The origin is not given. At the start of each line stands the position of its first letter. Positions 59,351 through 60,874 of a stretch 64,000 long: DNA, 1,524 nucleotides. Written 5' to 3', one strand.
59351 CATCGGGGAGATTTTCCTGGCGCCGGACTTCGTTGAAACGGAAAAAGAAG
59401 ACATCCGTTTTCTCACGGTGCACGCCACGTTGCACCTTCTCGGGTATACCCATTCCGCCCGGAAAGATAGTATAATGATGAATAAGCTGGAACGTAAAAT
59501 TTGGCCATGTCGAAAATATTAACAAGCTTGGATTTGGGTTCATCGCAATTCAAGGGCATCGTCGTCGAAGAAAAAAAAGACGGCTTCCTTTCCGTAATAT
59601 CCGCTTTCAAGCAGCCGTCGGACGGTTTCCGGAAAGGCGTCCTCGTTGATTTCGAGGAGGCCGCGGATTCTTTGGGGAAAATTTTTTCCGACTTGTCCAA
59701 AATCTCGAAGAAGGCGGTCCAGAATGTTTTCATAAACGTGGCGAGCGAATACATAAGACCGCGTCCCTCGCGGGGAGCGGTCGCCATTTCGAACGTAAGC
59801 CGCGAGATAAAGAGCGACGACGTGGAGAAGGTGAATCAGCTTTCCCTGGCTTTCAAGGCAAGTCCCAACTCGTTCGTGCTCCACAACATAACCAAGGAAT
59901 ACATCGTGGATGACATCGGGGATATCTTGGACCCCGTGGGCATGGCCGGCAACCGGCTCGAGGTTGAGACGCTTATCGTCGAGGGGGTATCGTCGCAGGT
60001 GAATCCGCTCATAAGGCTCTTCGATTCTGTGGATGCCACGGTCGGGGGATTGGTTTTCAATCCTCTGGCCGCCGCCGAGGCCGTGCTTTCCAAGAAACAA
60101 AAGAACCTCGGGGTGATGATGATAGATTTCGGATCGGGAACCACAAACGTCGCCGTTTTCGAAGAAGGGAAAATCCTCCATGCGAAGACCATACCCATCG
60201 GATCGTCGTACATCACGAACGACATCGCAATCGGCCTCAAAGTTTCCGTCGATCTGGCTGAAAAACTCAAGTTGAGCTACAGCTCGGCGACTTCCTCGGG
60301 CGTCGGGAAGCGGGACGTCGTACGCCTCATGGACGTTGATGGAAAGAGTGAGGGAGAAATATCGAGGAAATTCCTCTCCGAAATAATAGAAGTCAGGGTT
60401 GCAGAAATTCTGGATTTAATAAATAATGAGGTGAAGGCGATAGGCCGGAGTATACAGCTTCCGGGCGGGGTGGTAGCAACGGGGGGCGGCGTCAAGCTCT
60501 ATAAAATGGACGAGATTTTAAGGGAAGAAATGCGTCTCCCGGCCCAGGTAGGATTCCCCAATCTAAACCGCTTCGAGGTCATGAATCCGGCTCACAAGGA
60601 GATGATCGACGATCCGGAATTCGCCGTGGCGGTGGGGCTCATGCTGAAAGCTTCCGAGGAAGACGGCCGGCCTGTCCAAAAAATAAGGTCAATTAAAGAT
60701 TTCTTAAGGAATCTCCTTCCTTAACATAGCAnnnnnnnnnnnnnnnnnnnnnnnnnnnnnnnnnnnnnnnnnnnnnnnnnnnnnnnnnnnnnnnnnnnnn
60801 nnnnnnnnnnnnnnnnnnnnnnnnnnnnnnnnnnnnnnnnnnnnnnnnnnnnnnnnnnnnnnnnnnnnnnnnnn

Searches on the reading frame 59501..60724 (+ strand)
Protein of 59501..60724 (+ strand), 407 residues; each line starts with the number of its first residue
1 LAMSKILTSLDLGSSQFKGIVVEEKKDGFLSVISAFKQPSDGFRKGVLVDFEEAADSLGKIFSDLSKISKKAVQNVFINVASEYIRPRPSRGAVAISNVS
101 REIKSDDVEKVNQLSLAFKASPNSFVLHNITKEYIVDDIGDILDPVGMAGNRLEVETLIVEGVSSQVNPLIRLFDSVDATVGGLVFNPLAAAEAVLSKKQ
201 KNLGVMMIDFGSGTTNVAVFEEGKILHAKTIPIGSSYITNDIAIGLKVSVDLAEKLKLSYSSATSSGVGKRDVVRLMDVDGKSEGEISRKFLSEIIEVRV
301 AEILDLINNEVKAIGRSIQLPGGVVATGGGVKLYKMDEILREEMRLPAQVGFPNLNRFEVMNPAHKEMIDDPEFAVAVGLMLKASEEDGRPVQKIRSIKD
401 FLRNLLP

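Call 7: search_protein_families(library=pfam, proteins=[window:59501-60724:+], max_evalue=0.01)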
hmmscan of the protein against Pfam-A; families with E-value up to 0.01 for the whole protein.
window:59501-60724:+ (407 aa): 6 families
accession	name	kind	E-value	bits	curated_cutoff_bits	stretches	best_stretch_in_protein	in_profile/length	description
PF14450.12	FtsA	-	1.1e-30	107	31.8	1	206-379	1-127/127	Cell division protein FtsA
PF02491.25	SHS2_FTSA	-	9.1e-17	61.6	25.4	1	85-160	4-78/79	SHS2 domain inserted in FTSA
PF06723.19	MreB_Mbl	-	1.3e-11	44.4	27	1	187-351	129-304/327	MreB/Mbl protein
PF11104.14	PilM_2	-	6e-08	32.4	27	1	193-259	170-236/340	Type IV pilus assembly protein PilM;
PF06277.17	EutA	-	5.9e-06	25.9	27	1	195-242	136-182/475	Ethanolamine utilisation protein EutA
PF02317.23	Octopine_DH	-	0.00085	19.8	30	0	237-260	113-136/150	NAD/NADP octopine/nopaline dehydrogenase, alpha-helical domain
